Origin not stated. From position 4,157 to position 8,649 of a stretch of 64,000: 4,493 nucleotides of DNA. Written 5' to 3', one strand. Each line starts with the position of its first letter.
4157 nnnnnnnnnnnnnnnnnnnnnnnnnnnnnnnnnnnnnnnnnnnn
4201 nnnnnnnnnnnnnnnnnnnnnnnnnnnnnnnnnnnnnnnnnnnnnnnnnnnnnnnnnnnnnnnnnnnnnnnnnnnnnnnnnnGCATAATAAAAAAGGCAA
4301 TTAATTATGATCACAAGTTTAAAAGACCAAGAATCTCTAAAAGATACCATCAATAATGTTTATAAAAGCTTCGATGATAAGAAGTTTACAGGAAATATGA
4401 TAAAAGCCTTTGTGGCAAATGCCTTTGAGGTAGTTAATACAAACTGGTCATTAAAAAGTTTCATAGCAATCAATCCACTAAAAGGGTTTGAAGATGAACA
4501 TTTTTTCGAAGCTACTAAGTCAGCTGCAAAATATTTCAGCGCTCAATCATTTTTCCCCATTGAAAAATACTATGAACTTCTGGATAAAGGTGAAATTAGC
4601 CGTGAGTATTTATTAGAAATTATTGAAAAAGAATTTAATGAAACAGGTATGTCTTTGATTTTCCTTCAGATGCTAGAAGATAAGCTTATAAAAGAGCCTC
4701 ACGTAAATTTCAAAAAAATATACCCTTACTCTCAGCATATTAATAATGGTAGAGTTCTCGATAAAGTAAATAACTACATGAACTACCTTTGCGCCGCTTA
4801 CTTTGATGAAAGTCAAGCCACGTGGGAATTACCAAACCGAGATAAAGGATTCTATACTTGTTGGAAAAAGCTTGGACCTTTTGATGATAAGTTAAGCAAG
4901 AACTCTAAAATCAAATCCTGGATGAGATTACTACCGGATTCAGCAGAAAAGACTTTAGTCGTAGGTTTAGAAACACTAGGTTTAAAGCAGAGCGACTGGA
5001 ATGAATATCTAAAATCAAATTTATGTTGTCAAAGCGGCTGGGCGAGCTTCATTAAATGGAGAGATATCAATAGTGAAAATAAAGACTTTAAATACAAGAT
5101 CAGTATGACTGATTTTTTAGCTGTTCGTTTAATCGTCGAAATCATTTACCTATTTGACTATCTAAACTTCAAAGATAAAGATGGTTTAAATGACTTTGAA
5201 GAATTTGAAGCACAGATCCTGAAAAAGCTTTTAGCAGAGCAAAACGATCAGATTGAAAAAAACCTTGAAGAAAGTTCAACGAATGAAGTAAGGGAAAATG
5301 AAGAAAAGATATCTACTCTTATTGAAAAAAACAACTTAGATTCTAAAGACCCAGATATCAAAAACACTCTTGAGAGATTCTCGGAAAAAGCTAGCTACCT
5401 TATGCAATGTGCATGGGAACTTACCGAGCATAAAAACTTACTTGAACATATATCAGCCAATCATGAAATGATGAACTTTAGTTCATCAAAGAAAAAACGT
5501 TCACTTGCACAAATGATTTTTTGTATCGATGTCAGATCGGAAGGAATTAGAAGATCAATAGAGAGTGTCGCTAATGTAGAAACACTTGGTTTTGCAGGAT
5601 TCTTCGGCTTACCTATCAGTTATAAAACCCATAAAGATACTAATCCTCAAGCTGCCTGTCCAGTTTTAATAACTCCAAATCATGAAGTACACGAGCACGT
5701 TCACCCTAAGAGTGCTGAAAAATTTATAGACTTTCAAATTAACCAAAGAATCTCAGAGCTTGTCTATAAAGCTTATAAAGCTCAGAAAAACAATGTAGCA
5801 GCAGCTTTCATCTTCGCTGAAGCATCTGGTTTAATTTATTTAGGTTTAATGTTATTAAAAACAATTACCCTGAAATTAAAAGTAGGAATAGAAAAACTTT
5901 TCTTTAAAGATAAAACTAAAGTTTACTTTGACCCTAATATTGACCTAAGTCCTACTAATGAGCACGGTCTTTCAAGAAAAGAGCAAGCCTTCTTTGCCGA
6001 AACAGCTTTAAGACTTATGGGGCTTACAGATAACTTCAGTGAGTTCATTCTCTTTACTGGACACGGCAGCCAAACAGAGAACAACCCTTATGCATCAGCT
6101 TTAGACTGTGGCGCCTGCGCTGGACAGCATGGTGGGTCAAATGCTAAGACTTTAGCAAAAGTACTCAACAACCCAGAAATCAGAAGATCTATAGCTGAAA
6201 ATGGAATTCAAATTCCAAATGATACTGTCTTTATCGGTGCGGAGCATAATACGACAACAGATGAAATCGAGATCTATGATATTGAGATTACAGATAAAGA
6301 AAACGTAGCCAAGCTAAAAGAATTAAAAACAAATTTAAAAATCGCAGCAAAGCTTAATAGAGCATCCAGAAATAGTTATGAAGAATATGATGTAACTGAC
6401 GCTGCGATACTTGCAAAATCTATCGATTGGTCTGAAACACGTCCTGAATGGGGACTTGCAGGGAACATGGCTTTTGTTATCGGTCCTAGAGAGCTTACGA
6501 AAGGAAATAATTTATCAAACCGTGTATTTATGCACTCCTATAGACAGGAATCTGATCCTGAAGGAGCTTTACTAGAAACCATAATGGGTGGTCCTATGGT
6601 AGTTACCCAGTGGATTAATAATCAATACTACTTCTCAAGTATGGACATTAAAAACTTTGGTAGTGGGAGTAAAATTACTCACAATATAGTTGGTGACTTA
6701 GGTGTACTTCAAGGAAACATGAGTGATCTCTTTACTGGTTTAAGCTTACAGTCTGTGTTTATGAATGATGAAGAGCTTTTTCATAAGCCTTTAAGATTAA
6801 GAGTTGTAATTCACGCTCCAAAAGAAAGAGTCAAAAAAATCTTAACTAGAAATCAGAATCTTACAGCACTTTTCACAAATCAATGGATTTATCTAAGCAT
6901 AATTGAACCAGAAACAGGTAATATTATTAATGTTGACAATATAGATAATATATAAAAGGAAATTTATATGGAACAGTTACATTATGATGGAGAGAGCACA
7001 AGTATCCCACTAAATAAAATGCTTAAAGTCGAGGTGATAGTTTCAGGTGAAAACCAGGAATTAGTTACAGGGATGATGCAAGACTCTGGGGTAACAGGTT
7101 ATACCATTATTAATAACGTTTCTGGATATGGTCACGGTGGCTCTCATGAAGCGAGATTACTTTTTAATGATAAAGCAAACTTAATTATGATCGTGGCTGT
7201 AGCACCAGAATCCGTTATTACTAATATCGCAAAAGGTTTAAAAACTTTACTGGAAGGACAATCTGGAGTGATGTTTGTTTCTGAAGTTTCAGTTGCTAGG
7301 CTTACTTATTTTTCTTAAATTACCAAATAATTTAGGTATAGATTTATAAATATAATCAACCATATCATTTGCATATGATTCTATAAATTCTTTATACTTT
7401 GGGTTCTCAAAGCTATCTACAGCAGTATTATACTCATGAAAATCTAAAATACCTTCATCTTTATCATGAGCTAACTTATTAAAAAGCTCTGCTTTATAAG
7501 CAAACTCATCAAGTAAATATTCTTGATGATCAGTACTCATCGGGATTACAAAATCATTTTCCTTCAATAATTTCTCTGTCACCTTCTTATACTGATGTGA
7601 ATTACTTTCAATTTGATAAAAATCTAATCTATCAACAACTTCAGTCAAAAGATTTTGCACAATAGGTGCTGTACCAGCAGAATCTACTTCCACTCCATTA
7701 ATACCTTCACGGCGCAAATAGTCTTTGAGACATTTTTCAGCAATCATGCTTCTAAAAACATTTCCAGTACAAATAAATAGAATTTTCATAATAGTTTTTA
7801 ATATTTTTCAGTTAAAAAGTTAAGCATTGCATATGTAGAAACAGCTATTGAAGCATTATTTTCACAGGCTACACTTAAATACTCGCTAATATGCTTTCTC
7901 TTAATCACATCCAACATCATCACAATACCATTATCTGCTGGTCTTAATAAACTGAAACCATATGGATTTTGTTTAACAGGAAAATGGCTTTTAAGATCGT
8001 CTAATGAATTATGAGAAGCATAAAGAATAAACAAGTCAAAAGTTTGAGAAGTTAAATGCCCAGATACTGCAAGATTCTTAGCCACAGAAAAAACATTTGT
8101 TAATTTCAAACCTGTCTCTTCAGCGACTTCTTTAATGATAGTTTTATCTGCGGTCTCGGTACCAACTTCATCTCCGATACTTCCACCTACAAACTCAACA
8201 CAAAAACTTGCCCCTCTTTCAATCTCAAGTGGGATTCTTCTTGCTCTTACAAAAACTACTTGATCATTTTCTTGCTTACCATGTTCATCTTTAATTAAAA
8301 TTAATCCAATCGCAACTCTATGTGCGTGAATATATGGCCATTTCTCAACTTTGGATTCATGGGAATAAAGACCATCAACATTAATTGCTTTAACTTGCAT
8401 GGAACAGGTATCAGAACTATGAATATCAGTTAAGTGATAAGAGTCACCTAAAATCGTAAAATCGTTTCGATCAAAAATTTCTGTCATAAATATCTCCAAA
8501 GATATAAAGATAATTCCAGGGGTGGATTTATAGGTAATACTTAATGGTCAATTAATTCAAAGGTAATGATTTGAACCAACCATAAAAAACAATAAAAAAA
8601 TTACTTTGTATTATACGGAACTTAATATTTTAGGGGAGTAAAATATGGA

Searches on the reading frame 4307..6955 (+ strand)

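Call 30: search_protein_families(library=pfam, proteins=[window:4307-6955:+], max_evalue=0.001)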
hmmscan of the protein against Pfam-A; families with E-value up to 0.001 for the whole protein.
window:4307-6955:+ (882 aa): 1 family
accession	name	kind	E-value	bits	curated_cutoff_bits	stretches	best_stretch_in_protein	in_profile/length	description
PF10070.14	DabA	-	4.9e-233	776.2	25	1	37-861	2-747/747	Probable inorganic carbon transporter subunit DabA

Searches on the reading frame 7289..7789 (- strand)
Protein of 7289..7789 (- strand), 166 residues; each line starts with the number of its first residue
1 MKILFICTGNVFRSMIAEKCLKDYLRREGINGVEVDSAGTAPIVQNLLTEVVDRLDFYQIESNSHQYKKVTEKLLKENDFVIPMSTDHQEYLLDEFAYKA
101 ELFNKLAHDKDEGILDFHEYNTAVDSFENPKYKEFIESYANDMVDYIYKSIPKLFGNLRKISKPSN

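Call 30: search_protein_families(library=pfam, proteins=[window:7289-7789:-], max_evalue=0.001)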
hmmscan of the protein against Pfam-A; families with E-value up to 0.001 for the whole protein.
window:7289-7789:- (166 aa): 1 family
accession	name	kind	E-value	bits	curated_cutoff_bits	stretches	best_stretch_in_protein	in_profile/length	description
PF01451.26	LMWPc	-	7.2e-16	59.1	23.2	1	3-110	1-114/144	Low molecular weight phosphotyrosine protein phosphatase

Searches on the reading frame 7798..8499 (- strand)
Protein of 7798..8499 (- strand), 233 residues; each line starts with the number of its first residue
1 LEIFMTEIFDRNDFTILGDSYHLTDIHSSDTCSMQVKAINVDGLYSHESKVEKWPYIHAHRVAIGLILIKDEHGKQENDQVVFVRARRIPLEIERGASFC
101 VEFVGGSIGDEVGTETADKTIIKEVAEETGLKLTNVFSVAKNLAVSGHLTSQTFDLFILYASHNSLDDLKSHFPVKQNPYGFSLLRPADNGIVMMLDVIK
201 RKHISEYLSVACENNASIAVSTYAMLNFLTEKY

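Call 30: search_protein_families(library=pfam, proteins=[window:7798-8499:-], max_evalue=0.001)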
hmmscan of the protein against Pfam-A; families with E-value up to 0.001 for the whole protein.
window:7798-8499:- (233 aa): 1 family
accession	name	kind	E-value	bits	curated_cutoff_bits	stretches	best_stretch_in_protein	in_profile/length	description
PF00293.34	NUDIX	-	0.00023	21.6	21.1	1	60-145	2-74/134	NUDIX domain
